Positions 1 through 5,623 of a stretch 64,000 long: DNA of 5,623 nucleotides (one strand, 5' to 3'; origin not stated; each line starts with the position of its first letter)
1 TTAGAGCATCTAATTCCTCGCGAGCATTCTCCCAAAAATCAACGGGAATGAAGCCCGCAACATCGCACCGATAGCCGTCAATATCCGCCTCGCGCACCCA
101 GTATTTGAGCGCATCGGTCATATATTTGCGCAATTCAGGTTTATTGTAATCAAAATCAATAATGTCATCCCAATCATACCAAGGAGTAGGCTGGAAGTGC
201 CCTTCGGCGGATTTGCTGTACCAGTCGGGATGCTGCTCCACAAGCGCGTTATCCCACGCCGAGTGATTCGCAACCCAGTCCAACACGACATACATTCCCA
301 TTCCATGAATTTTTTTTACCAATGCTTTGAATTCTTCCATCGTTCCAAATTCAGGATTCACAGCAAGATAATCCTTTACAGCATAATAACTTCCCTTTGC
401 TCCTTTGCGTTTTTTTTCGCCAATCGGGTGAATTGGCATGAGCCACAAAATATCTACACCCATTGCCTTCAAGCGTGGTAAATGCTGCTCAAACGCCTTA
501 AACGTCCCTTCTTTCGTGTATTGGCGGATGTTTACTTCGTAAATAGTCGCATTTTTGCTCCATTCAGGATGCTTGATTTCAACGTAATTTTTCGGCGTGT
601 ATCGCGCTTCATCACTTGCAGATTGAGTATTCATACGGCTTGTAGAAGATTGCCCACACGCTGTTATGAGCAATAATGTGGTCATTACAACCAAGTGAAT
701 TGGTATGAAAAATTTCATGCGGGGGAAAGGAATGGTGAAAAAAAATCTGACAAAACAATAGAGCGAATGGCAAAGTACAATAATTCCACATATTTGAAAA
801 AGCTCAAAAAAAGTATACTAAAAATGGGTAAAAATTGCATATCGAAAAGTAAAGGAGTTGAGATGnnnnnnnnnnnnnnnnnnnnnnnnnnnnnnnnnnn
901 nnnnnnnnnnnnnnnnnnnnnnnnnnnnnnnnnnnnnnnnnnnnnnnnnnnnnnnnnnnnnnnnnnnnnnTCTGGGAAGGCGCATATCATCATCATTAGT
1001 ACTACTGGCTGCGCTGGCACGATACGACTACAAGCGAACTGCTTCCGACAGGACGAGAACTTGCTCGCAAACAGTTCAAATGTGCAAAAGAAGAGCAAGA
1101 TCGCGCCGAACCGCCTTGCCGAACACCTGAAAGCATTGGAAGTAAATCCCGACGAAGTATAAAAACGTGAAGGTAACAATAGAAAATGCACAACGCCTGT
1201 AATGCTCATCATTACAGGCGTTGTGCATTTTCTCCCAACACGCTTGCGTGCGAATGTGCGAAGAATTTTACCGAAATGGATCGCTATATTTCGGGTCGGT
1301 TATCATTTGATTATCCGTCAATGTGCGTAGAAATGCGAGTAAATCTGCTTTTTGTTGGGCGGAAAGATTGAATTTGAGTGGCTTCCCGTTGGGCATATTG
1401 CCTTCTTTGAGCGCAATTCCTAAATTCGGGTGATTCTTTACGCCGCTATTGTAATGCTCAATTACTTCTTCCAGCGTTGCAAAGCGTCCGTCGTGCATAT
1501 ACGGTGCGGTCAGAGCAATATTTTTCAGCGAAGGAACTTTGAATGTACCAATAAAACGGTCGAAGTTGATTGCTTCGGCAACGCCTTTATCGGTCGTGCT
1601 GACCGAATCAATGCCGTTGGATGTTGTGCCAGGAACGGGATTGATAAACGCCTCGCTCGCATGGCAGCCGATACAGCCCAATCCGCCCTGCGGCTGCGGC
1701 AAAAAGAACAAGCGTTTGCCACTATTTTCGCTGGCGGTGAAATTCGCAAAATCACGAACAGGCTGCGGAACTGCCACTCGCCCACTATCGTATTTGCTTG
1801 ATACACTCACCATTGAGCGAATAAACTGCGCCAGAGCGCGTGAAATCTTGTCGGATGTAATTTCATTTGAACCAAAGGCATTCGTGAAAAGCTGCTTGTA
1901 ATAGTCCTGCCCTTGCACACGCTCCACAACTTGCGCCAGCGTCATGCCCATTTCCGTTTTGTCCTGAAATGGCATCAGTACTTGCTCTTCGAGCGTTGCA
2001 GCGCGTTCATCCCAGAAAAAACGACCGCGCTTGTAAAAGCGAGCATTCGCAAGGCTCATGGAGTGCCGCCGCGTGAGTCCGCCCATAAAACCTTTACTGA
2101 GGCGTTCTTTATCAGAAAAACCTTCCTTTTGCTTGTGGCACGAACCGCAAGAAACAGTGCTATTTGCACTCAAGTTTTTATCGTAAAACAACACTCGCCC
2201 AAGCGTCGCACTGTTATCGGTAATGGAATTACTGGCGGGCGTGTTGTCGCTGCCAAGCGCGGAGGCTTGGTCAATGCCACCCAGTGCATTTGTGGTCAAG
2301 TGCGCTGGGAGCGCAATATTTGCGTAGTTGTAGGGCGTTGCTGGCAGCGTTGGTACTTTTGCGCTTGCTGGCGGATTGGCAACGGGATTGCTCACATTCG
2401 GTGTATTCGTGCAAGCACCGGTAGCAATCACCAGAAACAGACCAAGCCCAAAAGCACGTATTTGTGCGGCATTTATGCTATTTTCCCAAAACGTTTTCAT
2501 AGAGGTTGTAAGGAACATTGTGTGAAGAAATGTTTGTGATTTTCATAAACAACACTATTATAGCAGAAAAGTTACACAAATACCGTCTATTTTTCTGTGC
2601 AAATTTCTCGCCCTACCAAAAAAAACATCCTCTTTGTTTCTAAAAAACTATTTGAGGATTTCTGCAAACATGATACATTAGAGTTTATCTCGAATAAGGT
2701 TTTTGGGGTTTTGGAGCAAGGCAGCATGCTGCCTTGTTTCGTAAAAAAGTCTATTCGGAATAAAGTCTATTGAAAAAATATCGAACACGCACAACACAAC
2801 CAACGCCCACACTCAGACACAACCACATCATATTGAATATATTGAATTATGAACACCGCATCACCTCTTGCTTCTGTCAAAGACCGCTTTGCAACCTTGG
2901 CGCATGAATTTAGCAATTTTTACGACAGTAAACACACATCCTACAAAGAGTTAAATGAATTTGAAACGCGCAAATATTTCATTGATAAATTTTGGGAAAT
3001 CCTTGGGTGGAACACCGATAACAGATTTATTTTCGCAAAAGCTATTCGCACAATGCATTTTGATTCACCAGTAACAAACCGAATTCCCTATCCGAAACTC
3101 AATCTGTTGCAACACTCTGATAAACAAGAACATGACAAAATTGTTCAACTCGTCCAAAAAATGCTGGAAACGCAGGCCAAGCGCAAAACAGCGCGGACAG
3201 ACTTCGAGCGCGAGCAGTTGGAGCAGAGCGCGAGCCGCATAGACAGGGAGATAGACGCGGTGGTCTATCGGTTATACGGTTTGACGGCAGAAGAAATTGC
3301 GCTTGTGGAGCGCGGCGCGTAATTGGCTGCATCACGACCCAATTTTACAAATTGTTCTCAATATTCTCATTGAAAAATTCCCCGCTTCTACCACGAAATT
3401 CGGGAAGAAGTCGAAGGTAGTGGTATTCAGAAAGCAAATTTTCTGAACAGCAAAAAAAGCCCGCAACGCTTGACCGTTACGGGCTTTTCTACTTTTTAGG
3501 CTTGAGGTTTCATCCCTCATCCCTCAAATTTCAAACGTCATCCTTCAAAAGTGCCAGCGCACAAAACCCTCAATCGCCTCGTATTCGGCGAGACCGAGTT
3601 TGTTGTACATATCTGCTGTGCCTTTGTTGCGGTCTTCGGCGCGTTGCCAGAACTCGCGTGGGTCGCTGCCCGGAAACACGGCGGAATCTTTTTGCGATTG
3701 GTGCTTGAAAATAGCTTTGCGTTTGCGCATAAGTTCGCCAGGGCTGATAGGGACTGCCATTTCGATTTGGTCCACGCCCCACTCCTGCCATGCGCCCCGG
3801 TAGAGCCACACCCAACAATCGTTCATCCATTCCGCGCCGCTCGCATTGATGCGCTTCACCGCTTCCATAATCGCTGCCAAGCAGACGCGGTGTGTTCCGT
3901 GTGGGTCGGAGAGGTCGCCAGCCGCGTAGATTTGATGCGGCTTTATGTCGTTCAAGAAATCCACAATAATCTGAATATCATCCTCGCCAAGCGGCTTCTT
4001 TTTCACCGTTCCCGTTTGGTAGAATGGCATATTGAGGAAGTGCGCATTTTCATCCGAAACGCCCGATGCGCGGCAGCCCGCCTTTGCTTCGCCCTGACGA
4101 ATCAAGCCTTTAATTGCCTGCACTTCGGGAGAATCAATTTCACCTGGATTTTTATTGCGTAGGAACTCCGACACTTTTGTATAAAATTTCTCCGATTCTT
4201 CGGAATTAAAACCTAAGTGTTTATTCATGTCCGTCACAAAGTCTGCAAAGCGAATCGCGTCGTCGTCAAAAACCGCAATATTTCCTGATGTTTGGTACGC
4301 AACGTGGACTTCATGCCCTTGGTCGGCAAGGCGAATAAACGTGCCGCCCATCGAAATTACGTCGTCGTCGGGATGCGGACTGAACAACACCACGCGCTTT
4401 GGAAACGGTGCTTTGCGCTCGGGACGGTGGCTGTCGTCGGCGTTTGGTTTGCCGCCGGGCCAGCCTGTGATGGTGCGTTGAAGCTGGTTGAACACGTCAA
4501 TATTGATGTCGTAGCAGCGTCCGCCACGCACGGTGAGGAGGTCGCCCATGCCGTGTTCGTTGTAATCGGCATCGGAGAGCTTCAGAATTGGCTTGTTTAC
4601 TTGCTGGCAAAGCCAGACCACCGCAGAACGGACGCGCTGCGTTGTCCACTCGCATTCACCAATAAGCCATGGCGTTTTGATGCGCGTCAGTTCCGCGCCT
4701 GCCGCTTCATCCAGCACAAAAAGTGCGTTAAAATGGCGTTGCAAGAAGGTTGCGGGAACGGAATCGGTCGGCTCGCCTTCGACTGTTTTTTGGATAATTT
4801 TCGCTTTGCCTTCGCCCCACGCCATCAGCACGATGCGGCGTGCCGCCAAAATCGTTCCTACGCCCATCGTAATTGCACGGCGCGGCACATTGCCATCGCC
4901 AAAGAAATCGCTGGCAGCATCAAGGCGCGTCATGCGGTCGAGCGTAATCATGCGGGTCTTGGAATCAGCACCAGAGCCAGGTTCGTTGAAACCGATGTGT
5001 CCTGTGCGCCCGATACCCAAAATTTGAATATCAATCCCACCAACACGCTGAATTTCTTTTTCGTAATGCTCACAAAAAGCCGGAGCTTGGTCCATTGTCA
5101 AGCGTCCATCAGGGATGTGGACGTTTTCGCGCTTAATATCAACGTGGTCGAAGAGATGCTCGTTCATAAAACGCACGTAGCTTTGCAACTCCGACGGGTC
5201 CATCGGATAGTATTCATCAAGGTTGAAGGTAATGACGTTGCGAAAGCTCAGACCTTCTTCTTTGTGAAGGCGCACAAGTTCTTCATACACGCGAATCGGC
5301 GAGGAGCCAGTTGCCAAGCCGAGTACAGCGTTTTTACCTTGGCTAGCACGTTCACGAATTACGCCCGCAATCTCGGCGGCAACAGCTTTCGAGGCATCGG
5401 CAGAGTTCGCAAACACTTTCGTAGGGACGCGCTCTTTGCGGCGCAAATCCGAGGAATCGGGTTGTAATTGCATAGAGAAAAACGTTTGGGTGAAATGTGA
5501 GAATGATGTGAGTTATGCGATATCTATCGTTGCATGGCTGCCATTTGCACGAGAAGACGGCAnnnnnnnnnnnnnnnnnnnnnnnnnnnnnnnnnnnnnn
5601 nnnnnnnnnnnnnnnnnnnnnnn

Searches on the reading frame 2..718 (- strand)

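Call 8: search_protein_families(library=pfam, proteins=[window:2-718:-], max_evalue=0.001)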
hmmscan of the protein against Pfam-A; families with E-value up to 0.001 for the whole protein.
window:2-718:- (239 aa): 3 families
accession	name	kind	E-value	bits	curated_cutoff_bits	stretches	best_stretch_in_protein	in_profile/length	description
PF00128.31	Alpha-amylase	-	5.7e-29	102.1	22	1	69-224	14-193/446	Alpha amylase, catalytic domain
PF14701.12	hDGE_amylase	-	7.9e-07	29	27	1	71-177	19-128/439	Glycogen debranching enzyme, glucanotransferase domain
PF14871.12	GHL6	-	0.00018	22.2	35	1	128-218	44-130/132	Hypothetical glycosyl hydrolase 6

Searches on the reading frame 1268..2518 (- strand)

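Call 5: search_protein_families(library=pfam, proteins=[window:1268-2518:-], max_evalue=0.001)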
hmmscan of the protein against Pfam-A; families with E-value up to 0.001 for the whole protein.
window:1268-2518:- (416 aa): 2 families
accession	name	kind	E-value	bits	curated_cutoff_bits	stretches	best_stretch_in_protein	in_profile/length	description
PF03150.19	CCP_MauG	-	4.2e-51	173.9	25.6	1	103-245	3-142/149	Di-haem cytochrome c peroxidase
PF09086.16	DUF1924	-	0.00054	20.7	22.5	0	100-133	4-38/96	Domain of unknown function (DUF1924)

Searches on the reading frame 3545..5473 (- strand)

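Call 5: search_protein_families(library=pfam, proteins=[window:3545-5473:-], max_evalue=0.001)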
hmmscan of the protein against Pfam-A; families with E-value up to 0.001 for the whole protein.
window:3545-5473:- (642 aa): 2 families
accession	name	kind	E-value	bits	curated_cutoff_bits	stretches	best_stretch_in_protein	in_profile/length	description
PF01182.26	Glucosamine_iso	-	4.8e-22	79.3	27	1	24-246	3-218/225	Glucosamine-6-phosphate isomerases/6-phosphogluconolactonase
PF02585.22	PIG-L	-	1.2e-17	65.1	28.2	1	363-539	2-129/129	GlcNAc-PI de-N-acetylase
